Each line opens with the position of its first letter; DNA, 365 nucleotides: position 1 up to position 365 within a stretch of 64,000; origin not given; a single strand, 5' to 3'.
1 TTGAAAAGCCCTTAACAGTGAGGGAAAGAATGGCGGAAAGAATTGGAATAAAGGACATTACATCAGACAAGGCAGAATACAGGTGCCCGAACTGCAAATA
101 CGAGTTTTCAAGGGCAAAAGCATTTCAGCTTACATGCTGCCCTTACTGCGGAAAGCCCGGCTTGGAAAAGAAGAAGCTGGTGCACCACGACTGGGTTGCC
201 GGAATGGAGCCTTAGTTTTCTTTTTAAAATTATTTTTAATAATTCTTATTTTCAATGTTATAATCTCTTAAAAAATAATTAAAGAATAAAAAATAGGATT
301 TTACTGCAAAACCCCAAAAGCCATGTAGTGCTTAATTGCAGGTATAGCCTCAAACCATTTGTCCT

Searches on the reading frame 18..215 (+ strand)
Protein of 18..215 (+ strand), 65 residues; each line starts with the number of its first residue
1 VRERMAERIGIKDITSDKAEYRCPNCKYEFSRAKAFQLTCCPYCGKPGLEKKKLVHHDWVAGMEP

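Call 33: search_protein_families(library=pfam, proteins=[window:18-215:+], max_evalue=0.001)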
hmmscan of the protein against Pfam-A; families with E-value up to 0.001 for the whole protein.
window:18-215:+ (65 aa): 2 families
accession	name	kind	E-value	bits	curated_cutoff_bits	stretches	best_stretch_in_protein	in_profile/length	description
PF01155.25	HypA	-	0.00011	22.6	28.9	1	13-50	63-98/112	Hydrogenase/urease nickel incorporation, metallochaperone, hypA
PF09723.15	Zn_ribbon_8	-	0.00023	21.6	34.4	1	20-51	5-39/41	Zinc ribbon domain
